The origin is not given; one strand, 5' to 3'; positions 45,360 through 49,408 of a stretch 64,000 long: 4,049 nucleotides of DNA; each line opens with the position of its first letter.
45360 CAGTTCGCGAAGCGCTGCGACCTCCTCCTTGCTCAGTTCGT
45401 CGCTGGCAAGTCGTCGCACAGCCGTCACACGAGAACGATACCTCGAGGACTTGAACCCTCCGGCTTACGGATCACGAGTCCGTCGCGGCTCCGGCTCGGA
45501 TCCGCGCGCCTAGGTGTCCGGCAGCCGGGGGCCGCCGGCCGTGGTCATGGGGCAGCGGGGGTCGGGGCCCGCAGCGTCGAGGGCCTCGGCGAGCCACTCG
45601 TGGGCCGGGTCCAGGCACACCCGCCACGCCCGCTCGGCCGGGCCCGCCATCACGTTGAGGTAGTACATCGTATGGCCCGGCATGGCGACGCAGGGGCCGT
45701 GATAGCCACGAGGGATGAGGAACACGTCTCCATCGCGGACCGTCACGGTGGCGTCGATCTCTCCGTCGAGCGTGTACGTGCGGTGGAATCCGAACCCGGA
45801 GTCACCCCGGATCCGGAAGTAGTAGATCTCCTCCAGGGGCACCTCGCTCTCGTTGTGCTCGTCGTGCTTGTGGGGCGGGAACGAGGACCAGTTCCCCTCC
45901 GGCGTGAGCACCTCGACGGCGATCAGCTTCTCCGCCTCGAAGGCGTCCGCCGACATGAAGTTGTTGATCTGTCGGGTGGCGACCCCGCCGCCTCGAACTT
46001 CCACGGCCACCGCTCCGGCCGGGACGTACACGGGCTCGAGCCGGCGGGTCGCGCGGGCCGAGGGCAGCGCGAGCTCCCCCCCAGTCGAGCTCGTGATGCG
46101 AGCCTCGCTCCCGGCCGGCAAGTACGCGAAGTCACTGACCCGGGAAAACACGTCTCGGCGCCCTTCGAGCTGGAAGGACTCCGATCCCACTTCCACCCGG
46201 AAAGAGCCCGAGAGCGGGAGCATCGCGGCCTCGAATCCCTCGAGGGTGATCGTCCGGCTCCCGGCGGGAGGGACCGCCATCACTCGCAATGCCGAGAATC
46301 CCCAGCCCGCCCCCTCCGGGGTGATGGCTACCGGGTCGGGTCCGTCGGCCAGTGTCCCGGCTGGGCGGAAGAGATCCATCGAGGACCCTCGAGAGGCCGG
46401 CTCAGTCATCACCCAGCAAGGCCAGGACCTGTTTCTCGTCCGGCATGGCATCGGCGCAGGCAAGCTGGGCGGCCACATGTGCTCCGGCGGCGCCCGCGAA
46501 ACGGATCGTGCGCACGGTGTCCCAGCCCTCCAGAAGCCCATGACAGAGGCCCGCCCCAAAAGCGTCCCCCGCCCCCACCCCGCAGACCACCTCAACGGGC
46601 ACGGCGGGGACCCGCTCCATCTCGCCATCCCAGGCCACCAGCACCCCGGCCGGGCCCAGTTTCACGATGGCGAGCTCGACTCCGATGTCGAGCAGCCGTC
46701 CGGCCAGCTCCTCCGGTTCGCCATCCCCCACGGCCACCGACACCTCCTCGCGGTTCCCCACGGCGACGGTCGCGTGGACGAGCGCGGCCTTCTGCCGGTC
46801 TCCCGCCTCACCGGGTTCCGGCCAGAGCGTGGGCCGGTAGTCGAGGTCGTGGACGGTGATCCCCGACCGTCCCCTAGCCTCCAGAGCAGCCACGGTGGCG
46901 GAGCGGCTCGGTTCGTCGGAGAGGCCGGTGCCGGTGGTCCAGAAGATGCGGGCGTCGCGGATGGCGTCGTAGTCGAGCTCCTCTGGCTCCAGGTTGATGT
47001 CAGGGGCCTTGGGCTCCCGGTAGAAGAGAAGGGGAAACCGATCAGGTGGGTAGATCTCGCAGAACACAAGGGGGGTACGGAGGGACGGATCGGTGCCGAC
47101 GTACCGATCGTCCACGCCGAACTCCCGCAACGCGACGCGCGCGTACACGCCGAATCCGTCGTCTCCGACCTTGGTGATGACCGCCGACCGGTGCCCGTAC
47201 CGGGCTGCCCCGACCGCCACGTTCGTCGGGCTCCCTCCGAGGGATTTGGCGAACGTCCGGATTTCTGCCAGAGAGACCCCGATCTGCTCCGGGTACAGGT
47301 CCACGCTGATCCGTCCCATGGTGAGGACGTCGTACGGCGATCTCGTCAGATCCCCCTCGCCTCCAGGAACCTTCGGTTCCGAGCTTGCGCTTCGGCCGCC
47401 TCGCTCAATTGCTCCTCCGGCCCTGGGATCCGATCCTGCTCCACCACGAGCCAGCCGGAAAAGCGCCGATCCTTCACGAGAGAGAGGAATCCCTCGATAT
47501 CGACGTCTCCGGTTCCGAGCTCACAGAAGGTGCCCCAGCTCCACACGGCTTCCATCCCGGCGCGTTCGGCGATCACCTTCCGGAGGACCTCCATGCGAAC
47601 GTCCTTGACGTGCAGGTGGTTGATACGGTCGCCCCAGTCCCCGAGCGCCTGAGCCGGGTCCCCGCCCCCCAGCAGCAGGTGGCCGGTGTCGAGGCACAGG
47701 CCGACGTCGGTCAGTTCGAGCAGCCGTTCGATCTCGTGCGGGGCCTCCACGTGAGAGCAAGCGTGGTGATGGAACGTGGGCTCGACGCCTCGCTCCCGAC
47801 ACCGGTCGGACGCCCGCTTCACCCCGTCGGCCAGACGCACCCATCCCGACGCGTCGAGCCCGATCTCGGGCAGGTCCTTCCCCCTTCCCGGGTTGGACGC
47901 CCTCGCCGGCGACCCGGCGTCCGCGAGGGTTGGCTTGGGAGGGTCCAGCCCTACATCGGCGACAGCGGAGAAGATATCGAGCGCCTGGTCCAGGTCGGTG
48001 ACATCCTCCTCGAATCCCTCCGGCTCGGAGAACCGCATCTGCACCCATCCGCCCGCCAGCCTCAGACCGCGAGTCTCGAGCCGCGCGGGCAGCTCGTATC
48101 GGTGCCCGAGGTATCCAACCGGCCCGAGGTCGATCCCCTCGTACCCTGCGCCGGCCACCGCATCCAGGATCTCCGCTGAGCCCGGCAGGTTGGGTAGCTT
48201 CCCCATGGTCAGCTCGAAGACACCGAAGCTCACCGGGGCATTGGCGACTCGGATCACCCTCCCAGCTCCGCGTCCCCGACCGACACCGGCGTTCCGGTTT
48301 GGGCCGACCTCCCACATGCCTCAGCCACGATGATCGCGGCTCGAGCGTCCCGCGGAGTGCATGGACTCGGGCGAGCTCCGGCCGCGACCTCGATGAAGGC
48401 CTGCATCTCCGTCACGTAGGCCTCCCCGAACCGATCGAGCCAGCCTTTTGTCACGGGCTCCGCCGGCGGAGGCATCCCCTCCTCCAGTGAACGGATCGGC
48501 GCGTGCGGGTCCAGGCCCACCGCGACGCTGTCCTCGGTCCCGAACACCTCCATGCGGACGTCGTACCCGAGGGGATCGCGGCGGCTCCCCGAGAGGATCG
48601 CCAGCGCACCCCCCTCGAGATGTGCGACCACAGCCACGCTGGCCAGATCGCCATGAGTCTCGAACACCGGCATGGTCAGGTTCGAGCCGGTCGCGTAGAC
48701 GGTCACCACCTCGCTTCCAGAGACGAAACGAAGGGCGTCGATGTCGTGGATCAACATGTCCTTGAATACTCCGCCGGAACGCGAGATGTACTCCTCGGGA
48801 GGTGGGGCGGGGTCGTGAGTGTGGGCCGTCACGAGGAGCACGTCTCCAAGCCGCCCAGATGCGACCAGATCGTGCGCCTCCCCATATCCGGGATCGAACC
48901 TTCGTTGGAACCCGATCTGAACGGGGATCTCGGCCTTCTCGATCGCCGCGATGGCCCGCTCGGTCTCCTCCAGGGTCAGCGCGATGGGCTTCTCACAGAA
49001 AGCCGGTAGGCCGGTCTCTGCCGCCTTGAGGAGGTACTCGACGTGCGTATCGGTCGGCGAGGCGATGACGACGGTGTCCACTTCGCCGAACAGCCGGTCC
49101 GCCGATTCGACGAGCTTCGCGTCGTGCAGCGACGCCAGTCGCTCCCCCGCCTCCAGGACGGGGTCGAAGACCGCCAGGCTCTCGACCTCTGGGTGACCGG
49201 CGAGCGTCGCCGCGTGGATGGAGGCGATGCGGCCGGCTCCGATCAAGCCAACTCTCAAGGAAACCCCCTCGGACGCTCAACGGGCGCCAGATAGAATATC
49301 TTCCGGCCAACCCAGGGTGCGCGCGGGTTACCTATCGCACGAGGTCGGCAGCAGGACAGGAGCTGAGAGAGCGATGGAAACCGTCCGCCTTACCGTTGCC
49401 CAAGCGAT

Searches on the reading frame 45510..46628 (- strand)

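Call 44: search_protein_families(library=pfam, proteins=[window:45510-46628:-])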
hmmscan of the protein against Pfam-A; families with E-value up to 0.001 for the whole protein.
window:45510-46628:- (372 aa): 1 family
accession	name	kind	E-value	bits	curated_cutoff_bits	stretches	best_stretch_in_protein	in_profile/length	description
PF04962.18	KduI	-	5.4e-83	278.8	23.9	1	100-346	16-262/262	KduI/IolB family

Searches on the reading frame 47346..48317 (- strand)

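Call 44: search_protein_families(library=pfam, proteins=[window:47346-48317:-])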
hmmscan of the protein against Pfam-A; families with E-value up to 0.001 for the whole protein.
window:47346-48317:- (323 aa): 1 family
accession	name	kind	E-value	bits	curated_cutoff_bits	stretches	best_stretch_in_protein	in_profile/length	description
PF01261.30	AP_endonuc_2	-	5.5e-21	75.8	31.1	1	52-309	2-244/249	Xylose isomerase-like TIM barrel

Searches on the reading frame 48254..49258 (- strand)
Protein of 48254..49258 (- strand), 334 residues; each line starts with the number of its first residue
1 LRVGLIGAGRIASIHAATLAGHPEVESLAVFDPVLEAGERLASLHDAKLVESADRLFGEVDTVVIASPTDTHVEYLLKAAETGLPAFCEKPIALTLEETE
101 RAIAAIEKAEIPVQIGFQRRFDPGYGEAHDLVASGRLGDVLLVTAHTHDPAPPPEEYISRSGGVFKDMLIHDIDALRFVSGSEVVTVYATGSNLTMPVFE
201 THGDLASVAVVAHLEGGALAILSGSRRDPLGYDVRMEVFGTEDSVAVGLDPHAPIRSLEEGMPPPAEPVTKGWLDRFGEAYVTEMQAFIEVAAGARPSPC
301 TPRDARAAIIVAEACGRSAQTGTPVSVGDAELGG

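Call 44: search_protein_families(library=pfam, proteins=[window:48254-49258:-])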
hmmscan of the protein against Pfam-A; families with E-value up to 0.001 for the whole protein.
window:48254-49258:- (334 aa): 4 families
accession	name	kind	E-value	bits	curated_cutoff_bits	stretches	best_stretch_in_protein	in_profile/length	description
PF22725.1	GFO_IDH_MocA_C3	-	1.3e-24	87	27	1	127-245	3-123/124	GFO/IDH/MocA C-terminal domain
PF01408.29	GFO_IDH_MocA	-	5.1e-22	79.2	24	1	1-117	1-120/120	Oxidoreductase family, NAD-binding Rossmann fold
PF02894.22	GFO_IDH_MocA_C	-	3.1e-19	70.1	22.9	1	131-327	3-218/218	Oxidoreductase family, C-terminal alpha/beta domain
PF01118.30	Semialdhyde_dh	-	0.00029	21.7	26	1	2-84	1-91/121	Semialdehyde dehydrogenase, NAD binding domain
